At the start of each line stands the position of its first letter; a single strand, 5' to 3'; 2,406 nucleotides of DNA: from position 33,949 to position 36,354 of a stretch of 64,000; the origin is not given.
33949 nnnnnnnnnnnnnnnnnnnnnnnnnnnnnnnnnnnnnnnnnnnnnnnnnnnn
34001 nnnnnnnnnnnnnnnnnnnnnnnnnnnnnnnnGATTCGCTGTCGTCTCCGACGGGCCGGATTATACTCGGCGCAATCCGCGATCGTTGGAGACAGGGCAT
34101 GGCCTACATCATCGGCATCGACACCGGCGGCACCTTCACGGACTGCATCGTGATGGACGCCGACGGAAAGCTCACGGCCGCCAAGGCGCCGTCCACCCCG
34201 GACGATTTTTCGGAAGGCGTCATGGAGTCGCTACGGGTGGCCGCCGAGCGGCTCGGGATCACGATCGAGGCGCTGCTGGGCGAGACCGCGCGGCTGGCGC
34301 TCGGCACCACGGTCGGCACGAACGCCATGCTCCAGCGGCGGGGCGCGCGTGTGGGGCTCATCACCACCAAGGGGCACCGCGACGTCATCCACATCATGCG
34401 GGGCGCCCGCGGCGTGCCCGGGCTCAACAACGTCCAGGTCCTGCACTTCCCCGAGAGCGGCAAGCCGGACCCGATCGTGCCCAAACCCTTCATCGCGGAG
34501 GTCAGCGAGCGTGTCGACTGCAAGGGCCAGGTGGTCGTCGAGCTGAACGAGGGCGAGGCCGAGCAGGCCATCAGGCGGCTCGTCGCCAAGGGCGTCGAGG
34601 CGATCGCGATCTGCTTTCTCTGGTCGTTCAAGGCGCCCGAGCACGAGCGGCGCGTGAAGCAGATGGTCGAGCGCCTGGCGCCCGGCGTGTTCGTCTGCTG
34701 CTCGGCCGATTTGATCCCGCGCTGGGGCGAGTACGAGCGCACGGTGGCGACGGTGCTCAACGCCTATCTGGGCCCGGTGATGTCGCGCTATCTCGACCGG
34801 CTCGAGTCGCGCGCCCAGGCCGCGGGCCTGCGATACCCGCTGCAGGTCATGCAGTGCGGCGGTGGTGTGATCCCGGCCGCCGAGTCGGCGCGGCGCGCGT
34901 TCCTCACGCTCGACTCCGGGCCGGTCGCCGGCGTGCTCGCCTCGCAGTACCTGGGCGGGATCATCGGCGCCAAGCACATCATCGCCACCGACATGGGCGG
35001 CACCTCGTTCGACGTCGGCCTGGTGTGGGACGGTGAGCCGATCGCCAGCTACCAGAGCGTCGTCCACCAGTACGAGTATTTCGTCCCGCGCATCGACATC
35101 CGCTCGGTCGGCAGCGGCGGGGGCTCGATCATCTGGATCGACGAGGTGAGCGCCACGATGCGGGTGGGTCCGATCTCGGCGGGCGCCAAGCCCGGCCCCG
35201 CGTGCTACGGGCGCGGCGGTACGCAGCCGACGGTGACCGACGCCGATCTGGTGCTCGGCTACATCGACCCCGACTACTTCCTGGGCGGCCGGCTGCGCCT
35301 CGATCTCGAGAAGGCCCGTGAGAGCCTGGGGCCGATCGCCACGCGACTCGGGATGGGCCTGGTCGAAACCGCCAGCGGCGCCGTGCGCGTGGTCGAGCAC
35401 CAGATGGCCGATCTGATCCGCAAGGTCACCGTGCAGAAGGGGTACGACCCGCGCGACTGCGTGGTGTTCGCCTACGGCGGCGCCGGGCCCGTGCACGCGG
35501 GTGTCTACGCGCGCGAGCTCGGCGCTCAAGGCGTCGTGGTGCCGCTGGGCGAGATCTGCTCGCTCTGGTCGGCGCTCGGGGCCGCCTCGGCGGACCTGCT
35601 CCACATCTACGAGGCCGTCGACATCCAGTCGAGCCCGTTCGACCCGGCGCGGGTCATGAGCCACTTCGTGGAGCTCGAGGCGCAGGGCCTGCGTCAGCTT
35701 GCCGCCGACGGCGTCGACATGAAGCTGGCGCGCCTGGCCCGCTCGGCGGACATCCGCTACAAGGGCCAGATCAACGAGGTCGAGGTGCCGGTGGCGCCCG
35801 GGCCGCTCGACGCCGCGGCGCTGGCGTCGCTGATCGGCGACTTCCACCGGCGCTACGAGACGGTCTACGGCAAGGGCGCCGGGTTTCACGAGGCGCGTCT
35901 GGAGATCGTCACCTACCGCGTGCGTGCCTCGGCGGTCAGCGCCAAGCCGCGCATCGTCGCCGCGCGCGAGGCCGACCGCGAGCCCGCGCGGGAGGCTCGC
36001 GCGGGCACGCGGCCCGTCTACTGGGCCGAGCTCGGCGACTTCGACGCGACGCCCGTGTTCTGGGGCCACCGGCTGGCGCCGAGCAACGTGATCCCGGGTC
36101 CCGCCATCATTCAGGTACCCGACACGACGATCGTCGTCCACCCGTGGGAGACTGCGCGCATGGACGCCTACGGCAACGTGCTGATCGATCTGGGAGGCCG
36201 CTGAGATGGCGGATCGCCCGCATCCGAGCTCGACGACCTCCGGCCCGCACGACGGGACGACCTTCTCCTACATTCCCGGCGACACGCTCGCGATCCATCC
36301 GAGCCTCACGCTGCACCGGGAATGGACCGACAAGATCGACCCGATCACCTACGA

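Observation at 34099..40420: Operon pairing ATP-dependent hydantoinase A/B (Zn-ribbon alpha-type subunit) with an HpaB-family flavin monooxygenase and a VOC protein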

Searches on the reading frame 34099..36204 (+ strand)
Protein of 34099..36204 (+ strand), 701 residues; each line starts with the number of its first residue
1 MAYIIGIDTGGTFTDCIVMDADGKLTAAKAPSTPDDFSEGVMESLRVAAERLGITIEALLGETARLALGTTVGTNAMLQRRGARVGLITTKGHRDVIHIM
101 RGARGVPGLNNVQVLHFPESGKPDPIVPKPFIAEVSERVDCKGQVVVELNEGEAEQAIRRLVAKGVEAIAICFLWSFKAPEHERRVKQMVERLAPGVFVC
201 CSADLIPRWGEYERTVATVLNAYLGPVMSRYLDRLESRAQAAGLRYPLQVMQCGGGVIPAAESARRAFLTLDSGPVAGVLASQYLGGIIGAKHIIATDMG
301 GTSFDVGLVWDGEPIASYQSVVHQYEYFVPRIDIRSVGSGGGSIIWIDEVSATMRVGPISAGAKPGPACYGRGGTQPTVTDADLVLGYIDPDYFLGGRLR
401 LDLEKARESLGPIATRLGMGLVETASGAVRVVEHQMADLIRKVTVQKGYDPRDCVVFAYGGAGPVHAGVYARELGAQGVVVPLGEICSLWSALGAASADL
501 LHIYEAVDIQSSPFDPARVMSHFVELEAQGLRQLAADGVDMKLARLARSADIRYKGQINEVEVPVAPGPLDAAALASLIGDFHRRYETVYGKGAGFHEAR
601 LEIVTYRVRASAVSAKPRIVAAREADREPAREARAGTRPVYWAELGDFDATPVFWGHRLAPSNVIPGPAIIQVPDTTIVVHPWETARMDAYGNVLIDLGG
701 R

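Call 8: search_protein_families(library=pfam, proteins=[window:34099-36204:+], max_evalue=0.01)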
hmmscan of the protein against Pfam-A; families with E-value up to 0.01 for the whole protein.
window:34099-36204:+ (701 aa): 4 families
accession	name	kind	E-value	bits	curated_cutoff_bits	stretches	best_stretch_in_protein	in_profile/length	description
PF01968.24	Hydantoinase_A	-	2e-88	296.9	22.9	1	214-502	1-289/291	Hydantoinase/oxoprolinase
PF05378.19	Hydant_A_N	-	2.9e-47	161.1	25.2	1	5-192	2-174/176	Hydantoinase/oxoprolinase N-terminal region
PF19278.4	Hydant_A_C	-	5.3e-28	98.2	21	1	519-691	14-185/193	Hydantoinase/oxoprolinase C-terminal domain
PF01869.26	BcrAD_BadFG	-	0.00042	20.4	31.5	1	5-51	1-54/271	BadF/BadG/BcrA/BcrD ATPase family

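Call 9: search_protein_families(library=ncbifam, proteins=[window:34099-36204:+], max_evalue=0.01)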
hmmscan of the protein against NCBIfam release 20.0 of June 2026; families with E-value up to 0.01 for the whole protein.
window:34099-36204:+ (701 aa): 3 families
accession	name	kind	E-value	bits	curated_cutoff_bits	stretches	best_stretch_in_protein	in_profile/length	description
NF050156.1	CapLactmsAlpCapA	equivalog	1.5e-167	559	1000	1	3-693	1-682/689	caprolactamase subunit alpha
NF042975.2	AcphenoCarb_ApcC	equivalog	1.7e-122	410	1500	1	5-692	11-705/733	acetophenone carboxylase subunit gamma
NF042960.1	AcphenoCarb_ApcA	equivalog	4.5e-71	240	1250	2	156-694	128-653/658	acetophenone carboxylase subunit alpha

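Call 26: search_solved_structures(query=window:34099-36204:+, max_evalue=0.001)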
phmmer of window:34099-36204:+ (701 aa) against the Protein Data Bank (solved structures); distinct sequences matched with E-value up to 0.001: 6.
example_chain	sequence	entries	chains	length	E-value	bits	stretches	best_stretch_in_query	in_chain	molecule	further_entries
7hk5_A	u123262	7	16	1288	3e-123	415.9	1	5-696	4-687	N-methylhydantoinase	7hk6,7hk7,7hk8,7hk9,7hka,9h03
5l9w_B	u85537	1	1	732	1e-114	387.7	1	5-696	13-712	Acetophenone carboxylase gamma subunit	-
6yra_A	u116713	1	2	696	1.1e-114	387.5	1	3-688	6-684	5-oxoprolinase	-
5svb_B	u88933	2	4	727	8.4e-98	331.8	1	3-682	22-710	Acetone carboxylase beta subunit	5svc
5m45_B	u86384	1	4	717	4e-97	329.5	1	3-682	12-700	Acetone carboxylase beta subunit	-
5l9w_b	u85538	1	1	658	1.9e-63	218.3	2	156-695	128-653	Acetophenone carboxylase alpha subunit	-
